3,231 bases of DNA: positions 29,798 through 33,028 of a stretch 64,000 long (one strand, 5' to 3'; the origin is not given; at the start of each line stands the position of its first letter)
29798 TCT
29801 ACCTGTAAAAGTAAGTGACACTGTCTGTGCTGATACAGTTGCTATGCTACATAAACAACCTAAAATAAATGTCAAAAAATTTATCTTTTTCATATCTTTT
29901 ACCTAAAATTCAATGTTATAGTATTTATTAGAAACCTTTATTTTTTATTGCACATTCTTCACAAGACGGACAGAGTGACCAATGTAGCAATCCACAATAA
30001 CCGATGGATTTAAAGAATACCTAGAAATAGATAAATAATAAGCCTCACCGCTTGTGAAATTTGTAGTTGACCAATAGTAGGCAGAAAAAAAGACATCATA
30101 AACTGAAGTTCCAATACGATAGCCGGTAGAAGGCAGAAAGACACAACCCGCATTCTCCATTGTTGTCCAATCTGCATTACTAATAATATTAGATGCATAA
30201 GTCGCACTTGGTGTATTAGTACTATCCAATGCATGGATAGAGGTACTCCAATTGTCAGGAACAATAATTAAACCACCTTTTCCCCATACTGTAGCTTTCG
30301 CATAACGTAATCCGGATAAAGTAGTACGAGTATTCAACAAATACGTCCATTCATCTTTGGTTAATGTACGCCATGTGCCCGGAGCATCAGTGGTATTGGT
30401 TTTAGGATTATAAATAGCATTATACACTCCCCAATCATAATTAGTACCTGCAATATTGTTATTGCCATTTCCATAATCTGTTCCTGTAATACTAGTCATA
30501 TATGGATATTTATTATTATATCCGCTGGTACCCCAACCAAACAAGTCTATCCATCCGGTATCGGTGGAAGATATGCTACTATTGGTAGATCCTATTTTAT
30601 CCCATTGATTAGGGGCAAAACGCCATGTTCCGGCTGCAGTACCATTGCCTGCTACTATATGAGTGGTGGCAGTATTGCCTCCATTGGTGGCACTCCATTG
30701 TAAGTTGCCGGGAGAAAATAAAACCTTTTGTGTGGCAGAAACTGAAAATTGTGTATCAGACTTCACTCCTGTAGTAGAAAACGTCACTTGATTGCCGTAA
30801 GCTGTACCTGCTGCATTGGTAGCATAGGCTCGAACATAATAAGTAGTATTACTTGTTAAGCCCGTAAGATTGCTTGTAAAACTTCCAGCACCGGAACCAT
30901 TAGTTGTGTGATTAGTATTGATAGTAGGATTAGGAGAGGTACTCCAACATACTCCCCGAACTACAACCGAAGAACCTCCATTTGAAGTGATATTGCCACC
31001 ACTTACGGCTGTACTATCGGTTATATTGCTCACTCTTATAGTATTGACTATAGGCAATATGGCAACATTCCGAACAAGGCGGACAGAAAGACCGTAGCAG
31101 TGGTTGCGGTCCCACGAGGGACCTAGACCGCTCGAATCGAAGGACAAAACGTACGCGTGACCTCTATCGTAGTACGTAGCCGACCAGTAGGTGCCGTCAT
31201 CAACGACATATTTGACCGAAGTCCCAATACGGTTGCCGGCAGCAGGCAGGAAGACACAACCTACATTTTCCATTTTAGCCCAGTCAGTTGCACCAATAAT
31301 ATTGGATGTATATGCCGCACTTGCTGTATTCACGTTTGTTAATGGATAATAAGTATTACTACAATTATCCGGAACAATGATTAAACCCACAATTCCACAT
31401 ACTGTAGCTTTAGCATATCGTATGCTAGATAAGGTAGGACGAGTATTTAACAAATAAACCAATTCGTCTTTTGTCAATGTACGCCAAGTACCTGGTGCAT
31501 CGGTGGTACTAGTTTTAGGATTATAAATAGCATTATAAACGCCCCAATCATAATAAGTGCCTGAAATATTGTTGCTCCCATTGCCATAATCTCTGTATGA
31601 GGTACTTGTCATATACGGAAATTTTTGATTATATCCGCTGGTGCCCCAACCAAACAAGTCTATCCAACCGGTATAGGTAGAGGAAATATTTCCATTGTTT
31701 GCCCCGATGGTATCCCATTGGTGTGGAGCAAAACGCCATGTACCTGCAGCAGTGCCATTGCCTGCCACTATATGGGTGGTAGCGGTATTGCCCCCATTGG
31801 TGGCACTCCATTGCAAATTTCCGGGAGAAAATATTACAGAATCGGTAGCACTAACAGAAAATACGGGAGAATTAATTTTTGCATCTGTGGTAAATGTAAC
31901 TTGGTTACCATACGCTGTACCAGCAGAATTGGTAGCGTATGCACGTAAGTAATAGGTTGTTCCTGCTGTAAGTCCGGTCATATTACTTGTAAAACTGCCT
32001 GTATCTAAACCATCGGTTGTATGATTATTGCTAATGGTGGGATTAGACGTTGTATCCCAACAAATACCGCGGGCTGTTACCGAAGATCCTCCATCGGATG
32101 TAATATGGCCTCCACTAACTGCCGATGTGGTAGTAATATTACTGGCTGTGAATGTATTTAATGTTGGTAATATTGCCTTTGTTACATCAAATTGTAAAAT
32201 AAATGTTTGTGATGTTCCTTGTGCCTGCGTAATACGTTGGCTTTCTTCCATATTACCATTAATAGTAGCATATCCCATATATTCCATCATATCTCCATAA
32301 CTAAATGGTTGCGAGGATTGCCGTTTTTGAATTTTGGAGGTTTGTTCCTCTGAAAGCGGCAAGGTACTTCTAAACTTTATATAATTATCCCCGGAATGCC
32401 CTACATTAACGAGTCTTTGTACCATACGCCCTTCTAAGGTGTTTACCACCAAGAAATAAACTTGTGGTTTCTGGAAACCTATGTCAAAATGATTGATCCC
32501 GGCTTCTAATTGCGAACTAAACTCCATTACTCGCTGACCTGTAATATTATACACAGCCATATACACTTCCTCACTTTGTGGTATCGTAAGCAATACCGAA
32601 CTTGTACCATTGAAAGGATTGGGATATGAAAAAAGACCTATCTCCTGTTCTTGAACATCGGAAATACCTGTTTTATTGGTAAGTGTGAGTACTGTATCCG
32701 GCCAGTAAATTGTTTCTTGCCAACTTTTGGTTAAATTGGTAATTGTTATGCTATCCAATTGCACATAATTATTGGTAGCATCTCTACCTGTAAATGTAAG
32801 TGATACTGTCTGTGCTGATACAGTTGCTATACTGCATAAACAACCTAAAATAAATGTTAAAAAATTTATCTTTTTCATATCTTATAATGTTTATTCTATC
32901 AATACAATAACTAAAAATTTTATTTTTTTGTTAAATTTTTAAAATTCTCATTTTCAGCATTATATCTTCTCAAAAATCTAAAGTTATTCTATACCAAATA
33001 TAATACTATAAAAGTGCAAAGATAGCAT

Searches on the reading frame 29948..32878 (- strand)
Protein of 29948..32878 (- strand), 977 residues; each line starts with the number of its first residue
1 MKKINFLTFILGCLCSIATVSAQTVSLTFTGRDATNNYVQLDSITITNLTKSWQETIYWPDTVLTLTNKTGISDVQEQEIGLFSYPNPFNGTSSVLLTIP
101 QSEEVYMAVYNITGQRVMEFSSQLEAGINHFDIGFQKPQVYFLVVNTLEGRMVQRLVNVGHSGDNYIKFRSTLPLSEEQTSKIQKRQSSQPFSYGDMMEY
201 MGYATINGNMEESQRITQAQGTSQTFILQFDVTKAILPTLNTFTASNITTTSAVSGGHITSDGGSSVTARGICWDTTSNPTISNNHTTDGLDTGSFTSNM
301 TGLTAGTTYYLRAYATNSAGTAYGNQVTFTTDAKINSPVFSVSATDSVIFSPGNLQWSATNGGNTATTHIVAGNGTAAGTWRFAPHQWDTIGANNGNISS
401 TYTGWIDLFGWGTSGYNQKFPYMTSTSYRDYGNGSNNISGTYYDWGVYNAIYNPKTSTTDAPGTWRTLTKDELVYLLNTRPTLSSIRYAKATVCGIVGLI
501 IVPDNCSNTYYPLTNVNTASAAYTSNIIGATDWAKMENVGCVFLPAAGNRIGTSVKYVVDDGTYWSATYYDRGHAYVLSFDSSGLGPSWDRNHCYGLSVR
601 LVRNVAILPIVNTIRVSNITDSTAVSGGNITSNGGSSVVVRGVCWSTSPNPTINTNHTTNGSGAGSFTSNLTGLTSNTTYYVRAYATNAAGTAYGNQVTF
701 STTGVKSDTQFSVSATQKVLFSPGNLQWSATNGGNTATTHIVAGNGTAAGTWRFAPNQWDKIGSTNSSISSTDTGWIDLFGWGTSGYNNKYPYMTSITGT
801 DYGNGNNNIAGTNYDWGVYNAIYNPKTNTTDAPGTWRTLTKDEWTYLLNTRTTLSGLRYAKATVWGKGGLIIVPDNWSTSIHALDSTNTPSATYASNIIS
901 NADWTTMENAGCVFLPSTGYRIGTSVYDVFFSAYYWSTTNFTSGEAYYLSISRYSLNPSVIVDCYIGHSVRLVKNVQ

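Call 6: search_protein_families(library=pfam, proteins=[window:29948-32878:-], max_evalue=1)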
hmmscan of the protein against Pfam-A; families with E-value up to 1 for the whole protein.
window:29948-32878:- (977 aa): 8 families
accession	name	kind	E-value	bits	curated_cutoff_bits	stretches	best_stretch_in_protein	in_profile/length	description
PF18962.6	Por_Secre_tail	-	4.9e-06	27.2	27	1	85-156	2-73/75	Secretion system C-terminal sorting domain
PF00041.27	fn3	-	4.6e-05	24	25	2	262-323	24-77/84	Fibronectin type III domain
PF16974.11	NAR2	-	6.9e-05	22.9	26.6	2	661-713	87-137/142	High-affinity nitrate transporter accessory, Ig-like domain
PF25059.1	FN3_DSCAM-DSCAML_C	-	0.0031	18.2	39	1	299-331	48-79/89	DSCAM/DSCAML C-terminal Fn3-like domain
PF17964.7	Big_10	-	0.032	14.9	22.9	0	673-714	48-89/164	Bacterial Ig domain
PF15872.10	SRTM1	-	0.097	13.3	27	0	247-284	65-101/103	Serine-rich and transmembrane domain-containing protein 1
PF23759.1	GBD_T9SS_assoc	-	0.11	13.2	27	0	297-320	86-109/116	Galactose binding domain-like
PF05506.17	PLipase_C_C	-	0.36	12.2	24.4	0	719-779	11-65/80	Bacterial phospholipase C, C-terminal domain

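Call 7: search_protein_families(library=ncbifam, proteins=[window:29948-32878:-], max_evalue=1)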
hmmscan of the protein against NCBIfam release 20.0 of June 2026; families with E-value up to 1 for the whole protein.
window:29948-32878:- (977 aa): 3 families
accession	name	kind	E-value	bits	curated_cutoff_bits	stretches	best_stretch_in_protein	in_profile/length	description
NF049889.1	AlphArabdaseBT0360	equivalog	1.1e-22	80.3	600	2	613-712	36-139/639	arabinan endo-1,5-alpha-L-arabinosidase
TIGR04183.1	Por_Secre_tail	domain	7.8e-08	32.2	23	1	85-157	2-70/72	T9SS type A sorting domain-containing protein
TIGR02145.1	Fib_succ_major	domain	4.8e-05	24.1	41.65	1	876-975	73-176/176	FISUMP domain-containing protein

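Call 16: find_encoding_contigs(protein=window:29948-32878:-, flank=10000, max_places=6)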
Protein window:29948-32878:- (977 aa): no gene with exactly this product is on record in the collection.
